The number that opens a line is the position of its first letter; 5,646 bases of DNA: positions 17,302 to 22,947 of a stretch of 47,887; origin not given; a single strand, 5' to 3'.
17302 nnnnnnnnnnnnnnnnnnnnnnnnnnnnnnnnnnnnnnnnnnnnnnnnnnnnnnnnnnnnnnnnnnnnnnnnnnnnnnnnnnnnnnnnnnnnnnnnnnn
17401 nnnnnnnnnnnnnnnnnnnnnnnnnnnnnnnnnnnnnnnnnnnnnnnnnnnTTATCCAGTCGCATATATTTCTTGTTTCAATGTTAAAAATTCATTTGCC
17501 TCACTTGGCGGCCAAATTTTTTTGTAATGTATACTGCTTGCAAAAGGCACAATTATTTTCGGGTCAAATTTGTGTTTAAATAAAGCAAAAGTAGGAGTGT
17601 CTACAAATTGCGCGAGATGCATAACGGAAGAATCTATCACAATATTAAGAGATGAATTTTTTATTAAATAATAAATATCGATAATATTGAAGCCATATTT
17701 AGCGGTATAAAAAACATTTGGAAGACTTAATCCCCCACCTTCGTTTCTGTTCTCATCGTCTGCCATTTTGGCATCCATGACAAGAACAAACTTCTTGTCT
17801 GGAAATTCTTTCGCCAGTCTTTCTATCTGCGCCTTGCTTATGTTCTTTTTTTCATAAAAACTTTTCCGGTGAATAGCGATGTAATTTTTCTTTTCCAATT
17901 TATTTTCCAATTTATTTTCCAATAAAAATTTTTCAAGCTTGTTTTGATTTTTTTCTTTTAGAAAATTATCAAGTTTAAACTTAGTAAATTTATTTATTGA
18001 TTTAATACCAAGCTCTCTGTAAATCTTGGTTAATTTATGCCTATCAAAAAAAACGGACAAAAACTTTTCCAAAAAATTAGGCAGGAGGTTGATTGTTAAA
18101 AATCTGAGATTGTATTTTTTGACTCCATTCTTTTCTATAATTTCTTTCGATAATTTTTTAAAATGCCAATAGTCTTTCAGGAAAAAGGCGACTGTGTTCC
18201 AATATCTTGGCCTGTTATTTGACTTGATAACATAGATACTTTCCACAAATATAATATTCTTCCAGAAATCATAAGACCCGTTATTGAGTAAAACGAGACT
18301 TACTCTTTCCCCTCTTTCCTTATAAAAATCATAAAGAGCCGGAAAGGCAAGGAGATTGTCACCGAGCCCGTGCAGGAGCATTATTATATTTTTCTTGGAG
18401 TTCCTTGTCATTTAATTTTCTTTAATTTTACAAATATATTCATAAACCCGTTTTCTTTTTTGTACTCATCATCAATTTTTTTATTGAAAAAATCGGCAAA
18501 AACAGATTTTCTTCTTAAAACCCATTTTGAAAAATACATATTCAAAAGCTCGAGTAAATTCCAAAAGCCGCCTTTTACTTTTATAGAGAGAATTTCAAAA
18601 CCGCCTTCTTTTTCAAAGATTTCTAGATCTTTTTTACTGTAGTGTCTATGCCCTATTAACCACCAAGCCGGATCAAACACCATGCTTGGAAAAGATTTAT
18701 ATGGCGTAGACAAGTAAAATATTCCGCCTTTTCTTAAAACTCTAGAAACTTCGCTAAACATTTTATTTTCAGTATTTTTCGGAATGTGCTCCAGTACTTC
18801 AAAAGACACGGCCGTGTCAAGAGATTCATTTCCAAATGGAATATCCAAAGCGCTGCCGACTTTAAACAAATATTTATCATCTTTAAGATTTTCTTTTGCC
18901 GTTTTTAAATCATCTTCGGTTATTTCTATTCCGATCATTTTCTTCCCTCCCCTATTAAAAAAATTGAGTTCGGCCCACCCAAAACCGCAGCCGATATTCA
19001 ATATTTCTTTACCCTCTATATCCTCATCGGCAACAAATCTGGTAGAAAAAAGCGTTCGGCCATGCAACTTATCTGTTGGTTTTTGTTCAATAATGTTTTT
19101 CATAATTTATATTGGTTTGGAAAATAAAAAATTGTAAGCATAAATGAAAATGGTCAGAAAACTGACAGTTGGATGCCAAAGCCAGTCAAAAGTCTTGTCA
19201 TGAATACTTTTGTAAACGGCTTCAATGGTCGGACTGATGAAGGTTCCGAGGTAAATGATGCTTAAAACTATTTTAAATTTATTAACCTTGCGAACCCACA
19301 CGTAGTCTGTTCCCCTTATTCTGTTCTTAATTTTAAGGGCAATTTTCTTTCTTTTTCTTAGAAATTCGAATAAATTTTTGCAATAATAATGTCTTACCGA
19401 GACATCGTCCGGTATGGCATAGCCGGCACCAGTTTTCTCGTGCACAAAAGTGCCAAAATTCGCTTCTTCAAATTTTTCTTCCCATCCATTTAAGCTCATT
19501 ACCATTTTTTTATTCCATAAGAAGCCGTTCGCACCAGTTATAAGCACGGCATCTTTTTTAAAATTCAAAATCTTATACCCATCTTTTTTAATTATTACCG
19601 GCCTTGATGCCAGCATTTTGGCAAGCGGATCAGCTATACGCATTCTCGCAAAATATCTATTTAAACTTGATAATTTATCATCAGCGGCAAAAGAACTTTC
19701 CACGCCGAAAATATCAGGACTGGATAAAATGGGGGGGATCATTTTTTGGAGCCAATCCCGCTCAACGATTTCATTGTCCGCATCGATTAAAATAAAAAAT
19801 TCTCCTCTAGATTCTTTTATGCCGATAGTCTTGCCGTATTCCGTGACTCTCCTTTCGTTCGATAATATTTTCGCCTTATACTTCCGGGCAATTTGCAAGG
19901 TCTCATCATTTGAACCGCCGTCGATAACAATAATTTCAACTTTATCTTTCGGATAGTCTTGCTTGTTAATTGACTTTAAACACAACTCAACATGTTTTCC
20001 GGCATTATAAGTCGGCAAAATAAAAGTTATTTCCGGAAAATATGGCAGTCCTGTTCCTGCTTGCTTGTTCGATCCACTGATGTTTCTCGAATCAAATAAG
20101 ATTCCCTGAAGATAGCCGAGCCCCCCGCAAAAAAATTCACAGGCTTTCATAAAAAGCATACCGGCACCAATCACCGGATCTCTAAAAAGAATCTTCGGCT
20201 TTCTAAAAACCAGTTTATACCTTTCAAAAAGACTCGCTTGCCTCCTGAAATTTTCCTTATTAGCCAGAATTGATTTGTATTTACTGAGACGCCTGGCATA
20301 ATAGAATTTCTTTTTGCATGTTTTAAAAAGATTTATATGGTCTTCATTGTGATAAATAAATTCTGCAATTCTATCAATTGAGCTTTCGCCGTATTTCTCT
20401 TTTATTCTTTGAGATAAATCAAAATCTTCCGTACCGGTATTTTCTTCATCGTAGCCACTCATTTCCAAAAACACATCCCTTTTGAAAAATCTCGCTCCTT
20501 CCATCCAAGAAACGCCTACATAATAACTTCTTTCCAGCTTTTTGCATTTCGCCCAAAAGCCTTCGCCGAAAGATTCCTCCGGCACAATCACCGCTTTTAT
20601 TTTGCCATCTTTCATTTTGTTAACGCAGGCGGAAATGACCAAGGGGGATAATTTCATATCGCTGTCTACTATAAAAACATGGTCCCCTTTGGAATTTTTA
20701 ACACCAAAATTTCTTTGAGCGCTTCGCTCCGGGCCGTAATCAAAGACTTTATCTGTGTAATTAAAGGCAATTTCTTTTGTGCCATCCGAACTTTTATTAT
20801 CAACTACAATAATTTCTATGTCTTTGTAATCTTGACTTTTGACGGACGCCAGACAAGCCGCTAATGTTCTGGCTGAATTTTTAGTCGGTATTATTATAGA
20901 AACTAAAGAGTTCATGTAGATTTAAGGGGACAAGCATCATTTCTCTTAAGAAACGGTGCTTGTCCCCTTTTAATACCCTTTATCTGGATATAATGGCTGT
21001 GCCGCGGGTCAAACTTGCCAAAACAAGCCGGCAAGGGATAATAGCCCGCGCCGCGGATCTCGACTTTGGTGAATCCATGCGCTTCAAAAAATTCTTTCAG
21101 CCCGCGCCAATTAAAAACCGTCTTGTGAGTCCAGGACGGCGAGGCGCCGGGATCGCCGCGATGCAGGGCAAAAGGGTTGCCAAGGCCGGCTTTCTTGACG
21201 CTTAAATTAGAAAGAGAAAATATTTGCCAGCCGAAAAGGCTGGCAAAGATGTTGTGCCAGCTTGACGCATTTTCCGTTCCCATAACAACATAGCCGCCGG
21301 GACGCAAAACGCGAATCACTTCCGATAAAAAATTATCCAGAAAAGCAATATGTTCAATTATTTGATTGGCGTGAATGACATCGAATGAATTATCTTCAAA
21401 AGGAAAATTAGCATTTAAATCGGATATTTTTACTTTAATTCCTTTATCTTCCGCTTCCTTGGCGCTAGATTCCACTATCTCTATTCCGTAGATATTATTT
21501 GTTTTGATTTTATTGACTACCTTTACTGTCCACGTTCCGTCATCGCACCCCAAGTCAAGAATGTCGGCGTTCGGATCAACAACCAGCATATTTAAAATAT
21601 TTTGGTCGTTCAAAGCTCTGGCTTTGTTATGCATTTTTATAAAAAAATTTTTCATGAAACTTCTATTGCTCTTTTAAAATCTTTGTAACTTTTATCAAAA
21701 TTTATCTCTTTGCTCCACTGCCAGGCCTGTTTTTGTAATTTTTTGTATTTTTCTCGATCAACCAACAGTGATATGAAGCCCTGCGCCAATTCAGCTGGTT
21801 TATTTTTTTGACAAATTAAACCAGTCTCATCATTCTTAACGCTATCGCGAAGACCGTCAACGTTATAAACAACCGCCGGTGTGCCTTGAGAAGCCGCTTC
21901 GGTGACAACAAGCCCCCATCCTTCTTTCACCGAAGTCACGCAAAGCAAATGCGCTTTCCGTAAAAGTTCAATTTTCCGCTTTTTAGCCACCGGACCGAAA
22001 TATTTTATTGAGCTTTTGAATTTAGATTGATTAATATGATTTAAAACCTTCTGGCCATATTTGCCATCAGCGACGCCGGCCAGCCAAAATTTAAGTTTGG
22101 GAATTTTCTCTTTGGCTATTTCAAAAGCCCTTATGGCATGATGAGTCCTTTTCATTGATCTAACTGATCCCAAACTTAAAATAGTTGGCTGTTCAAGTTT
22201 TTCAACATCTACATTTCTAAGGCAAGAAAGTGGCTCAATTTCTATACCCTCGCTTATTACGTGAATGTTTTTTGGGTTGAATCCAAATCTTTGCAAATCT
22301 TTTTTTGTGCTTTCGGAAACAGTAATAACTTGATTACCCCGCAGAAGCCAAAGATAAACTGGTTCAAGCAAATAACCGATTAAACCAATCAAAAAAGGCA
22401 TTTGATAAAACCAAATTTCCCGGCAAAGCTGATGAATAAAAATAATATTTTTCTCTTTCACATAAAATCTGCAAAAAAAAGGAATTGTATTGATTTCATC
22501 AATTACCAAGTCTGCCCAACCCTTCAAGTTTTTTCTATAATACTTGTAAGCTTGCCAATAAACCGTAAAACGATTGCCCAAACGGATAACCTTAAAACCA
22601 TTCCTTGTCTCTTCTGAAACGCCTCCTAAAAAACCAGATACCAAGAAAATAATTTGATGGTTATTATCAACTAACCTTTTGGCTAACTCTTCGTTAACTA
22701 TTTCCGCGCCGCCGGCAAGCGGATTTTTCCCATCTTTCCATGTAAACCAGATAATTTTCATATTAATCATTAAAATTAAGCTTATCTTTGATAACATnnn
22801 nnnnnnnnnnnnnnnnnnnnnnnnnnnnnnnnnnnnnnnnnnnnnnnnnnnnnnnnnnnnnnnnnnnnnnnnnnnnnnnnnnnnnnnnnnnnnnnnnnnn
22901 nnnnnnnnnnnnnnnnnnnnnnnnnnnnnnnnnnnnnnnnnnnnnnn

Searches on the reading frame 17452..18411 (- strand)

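Call 63: search_protein_families(library=pfam, proteins=[window:17452-18411:-], max_evalue=0.001)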
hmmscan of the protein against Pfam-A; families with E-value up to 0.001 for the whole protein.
window:17452-18411:- (319 aa): 1 family
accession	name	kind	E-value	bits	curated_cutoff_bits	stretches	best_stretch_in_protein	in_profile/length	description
PF01075.23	Glyco_transf_9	-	2.3e-05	24.3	22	1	132-280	61-211/247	Glycosyltransferase family 9 (heptosyltransferase)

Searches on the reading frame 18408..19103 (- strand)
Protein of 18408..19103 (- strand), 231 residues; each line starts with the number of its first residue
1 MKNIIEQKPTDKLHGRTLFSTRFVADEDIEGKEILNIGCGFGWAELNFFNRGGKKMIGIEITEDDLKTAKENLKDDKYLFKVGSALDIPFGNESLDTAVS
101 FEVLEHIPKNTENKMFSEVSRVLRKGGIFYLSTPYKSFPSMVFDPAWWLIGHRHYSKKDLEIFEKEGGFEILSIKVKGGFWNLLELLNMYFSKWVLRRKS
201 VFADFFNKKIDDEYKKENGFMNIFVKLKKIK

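Call 63: search_protein_families(library=pfam, proteins=[window:18408-19103:-], max_evalue=0.001)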
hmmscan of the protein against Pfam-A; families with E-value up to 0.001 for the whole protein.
window:18408-19103:- (231 aa): 8 families
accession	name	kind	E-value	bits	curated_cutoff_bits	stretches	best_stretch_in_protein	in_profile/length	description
PF08241.18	Methyltransf_11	-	3.4e-18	66.5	21.2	1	35-131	1-95/95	Methyltransferase domain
PF13649.12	Methyltransf_25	-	1.7e-16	61.1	27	1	34-127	1-97/97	Methyltransferase domain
PF13847.12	Methyltransf_31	-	1.2e-15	57.9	27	1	30-142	3-122/145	Methyltransferase domain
PF13489.12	Methyltransf_23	-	2.4e-10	40.8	27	1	23-172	15-162/164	Methyltransferase domain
PF02353.26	CMAS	-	1e-09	38.6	27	1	30-134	62-167/273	Mycolic acid cyclopropane synthetase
PF08242.18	Methyltransf_12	-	3.1e-08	34.7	30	1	35-129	1-98/98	Methyltransferase domain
PF01209.24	Ubie_methyltran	-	5.9e-06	26.2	20.1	1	27-131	44-151/233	ubiE/COQ5 methyltransferase family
PF08003.17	Methyltransf_9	-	0.00097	18.6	23.8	0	28-106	113-194/315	Protein of unknown function (DUF1698)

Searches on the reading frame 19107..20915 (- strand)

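Call 63: search_protein_families(library=pfam, proteins=[window:19107-20915:-], max_evalue=0.001)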
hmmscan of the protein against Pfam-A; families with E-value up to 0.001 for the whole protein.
window:19107-20915:- (602 aa): 4 families
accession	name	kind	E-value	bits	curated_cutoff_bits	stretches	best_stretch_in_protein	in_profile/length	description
PF00535.33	Glycos_transf_2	-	1.8e-47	161.9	23.3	2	6-111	1-113/168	Glycosyl transferase family 2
PF13641.12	Glyco_tranf_2_3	-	1.8e-16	61.3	27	2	294-510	1-212/230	Glycosyltransferase like family 2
PF10111.15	Glyco_tranf_2_2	-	4.2e-11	43.3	27.3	0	6-98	1-103/276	Glycosyltransferase like family 2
PF13704.12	Glyco_tranf_2_4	-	0.00025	21.9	27.5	0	12-56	1-43/98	Glycosyl transferase family 2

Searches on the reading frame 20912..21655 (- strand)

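Call 63: search_protein_families(library=pfam, proteins=[window:20912-21655:-], max_evalue=0.001)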
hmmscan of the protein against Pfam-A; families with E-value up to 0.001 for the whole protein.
window:20912-21655:- (247 aa): 11 families
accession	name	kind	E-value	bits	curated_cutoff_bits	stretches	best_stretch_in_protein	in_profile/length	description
PF13489.12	Methyltransf_23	-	6.9e-17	62.1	27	1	14-199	7-163/164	Methyltransferase domain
PF08241.18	Methyltransf_11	-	9.4e-16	58.7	21.2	1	33-125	1-95/95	Methyltransferase domain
PF13847.12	Methyltransf_31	-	9.9e-16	58.2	27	1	28-130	3-114/145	Methyltransferase domain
PF13649.12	Methyltransf_25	-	2.9e-14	54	27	1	32-121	1-97/97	Methyltransferase domain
PF08242.18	Methyltransf_12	-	1.8e-11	45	30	1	33-122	1-97/98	Methyltransferase domain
PF07021.18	MetW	-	1.5e-09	38.2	21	1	25-118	10-103/193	Methionine biosynthesis protein MetW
PF01209.24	Ubie_methyltran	-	7.9e-09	35.6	20.1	1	19-125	38-151/233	ubiE/COQ5 methyltransferase family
PF03141.22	Methyltransf_29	-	2.6e-07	30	23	1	31-130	120-222/506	Putative S-adenosyl-L-methionine-dependent methyltransferase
PF02390.23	Methyltransf_4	-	0.00018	21.4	24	0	31-81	4-54/173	Putative methyltransferase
PF02353.26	CMAS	-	0.00054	19.8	27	1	16-127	50-166/273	Mycolic acid cyclopropane synthetase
PF05175.20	MTS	-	0.00055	20.1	23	1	21-142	24-155/170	Methyltransferase small domain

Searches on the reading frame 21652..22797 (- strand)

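Call 63: search_protein_families(library=pfam, proteins=[window:21652-22797:-], max_evalue=0.001)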
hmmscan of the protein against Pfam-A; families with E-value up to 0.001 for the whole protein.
window:21652-22797:- (381 aa): 5 families
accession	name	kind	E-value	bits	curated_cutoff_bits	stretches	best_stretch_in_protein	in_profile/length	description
PF00534.26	Glycos_transf_1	-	1.2e-33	116.6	26.4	1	198-359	10-170/172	Glycosyl transferases group 1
PF13692.12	Glyco_trans_1_4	-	1.6e-21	77.5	27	1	204-346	2-141/142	Glycosyl transferases group 1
PF20706.3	GT4-conflict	-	8.9e-15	55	26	1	173-323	169-323/385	Family 4 Glycosyltransferase in conflict systems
PF13439.12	Glyco_transf_4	-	2.4e-14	54.2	28.5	1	29-188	2-169/170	Glycosyltransferase Family 4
PF13579.12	Glyco_trans_4_4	-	0.00083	20.2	29.7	0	29-182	1-156/158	Glycosyl transferase 4-like domain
